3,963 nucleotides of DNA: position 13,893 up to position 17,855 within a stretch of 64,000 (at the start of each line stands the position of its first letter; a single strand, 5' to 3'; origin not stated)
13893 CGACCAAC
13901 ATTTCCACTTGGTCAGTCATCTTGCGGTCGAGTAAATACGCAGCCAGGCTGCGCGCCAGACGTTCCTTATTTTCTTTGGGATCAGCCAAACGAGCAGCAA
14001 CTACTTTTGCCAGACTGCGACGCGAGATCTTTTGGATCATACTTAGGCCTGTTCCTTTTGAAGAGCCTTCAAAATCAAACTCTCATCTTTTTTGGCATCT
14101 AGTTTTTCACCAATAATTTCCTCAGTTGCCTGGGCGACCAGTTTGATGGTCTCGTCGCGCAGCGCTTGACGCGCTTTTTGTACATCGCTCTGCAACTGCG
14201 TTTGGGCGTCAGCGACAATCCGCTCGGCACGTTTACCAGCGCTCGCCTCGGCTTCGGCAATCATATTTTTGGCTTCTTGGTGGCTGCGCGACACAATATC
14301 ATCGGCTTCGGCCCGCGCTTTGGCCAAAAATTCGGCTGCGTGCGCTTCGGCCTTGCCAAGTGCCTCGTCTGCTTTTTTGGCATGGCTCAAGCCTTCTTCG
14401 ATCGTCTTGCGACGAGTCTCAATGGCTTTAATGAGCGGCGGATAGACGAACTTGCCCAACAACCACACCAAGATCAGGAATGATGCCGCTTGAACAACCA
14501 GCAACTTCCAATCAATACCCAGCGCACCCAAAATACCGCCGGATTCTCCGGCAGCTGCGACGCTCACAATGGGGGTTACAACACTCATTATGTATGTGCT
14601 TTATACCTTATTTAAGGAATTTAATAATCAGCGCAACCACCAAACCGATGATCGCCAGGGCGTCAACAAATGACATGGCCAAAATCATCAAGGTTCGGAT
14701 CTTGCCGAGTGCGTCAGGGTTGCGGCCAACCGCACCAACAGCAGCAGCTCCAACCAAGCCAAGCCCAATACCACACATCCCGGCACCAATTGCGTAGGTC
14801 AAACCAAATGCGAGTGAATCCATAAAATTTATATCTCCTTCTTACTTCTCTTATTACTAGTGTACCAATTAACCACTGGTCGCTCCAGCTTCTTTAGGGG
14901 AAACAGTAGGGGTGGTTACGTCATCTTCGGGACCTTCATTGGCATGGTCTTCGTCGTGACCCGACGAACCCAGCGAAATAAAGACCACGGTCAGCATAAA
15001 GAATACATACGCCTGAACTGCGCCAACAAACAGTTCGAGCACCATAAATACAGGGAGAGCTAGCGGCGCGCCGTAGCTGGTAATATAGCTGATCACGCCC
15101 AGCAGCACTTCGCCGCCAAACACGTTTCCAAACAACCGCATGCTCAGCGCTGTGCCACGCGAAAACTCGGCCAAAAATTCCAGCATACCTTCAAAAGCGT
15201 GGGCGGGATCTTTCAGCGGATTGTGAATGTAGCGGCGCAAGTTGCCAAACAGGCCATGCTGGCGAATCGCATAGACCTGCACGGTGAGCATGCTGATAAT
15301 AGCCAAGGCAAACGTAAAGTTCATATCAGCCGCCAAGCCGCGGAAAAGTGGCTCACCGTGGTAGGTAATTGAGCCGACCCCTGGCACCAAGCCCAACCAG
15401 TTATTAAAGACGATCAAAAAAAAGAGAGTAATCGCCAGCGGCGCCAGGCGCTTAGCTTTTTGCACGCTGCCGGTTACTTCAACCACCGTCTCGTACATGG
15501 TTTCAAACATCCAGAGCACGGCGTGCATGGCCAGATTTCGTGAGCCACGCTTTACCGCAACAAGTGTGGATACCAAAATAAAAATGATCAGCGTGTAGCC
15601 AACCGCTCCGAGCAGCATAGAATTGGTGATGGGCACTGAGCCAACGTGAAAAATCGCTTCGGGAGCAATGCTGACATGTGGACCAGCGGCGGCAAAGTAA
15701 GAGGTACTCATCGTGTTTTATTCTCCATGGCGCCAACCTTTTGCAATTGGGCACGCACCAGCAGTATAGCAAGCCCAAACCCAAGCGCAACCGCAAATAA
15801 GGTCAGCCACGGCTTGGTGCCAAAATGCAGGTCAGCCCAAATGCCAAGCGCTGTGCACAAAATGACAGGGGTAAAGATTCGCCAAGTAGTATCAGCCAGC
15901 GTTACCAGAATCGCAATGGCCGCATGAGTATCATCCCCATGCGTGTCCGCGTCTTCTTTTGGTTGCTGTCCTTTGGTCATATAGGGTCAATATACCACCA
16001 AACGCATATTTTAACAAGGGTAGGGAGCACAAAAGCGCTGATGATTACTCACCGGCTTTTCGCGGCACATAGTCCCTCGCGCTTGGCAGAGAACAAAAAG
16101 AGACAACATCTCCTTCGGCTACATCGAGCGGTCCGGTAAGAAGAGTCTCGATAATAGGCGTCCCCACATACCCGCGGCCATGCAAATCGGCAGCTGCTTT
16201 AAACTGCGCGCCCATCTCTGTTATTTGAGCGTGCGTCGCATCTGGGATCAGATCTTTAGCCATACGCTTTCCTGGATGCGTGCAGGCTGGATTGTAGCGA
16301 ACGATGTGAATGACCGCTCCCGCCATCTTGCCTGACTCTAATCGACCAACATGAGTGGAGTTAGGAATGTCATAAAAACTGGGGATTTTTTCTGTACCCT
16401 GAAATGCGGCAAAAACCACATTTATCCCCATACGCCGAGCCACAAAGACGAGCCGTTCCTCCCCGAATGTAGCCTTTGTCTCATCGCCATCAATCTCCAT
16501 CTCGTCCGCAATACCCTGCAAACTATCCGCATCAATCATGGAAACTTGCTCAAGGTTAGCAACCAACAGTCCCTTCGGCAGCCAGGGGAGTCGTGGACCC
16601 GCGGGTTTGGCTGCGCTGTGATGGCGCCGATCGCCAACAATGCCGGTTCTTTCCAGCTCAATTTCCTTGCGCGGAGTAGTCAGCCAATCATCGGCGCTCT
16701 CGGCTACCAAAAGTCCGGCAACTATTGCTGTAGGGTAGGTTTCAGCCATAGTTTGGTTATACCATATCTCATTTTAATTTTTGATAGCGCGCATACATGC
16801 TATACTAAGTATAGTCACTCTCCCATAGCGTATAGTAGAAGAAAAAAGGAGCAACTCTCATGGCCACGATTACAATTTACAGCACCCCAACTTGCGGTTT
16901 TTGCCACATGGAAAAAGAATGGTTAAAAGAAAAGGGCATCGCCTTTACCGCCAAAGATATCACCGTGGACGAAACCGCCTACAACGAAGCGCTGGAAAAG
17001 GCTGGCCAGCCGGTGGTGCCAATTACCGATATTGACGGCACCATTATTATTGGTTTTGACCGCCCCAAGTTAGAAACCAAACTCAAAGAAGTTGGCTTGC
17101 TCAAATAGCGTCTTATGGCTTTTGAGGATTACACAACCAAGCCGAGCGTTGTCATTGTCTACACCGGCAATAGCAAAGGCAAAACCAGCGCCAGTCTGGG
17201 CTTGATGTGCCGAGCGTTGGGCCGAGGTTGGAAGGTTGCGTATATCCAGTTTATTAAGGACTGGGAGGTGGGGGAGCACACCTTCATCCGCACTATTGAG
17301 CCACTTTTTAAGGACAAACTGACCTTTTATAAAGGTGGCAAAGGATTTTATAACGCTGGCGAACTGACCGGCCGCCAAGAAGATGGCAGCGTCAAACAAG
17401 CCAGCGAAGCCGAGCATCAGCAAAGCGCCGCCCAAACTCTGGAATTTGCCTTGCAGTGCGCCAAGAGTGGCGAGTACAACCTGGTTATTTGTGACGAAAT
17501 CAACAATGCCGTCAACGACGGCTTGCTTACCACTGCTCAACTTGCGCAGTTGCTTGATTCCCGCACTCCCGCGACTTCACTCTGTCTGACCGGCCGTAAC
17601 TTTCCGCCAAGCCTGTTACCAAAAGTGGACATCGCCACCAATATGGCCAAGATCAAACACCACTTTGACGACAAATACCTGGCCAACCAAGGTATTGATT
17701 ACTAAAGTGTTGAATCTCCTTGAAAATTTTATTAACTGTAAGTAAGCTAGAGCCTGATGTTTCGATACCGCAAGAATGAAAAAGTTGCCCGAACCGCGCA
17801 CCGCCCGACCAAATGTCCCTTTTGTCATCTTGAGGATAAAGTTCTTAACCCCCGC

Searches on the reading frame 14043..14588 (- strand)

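Call 98: search_protein_families(library=pfam, proteins=[window:14043-14588:-], max_evalue=0.001)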
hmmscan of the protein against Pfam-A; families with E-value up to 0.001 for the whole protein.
window:14043-14588:- (181 aa): 2 families
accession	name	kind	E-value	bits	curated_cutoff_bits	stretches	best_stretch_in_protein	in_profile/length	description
PF00430.23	ATP-synt_B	-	1.8e-23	83.5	28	1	30-159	2-131/132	ATP synthase B/B' CF(0)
PF16999.10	V-ATPase_G_2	-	0.00045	21.2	28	1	68-160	12-100/104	Vacuolar (H+)-ATPase G subunit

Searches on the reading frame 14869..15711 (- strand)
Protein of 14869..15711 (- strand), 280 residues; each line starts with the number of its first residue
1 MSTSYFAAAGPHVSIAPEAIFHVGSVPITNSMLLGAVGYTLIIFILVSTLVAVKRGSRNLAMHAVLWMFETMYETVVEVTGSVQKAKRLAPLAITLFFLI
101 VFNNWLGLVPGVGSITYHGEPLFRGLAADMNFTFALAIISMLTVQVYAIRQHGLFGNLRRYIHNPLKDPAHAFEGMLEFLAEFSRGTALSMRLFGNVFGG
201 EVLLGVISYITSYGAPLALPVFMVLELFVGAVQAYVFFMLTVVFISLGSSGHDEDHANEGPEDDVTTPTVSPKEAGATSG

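Call 98: search_protein_families(library=pfam, proteins=[window:14869-15711:-], max_evalue=0.001)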
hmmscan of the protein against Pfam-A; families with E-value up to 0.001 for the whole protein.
window:14869-15711:- (280 aa): 1 family
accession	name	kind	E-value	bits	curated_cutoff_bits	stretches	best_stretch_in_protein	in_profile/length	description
PF00119.25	ATP-synt_A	-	1.5e-39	136.6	33.9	1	41-246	5-217/217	ATP synthase A chain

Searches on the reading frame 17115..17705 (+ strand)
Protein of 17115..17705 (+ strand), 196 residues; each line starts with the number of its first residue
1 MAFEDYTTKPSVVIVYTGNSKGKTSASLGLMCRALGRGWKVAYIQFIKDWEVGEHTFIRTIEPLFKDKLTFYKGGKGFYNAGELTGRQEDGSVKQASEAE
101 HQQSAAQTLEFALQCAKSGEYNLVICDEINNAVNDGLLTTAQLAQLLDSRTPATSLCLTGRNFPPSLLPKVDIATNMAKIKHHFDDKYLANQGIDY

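Call 98: search_protein_families(library=pfam, proteins=[window:17115-17705:+], max_evalue=0.001)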
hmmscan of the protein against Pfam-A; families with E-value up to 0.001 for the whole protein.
window:17115-17705:+ (196 aa): 1 family
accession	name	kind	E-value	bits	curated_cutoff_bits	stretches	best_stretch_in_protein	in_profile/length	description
PF02572.21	CobA_CobO_BtuR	-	6e-47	160.5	25.7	1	12-196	4-172/172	ATP:corrinoid adenosyltransferase BtuR/CobO/CobP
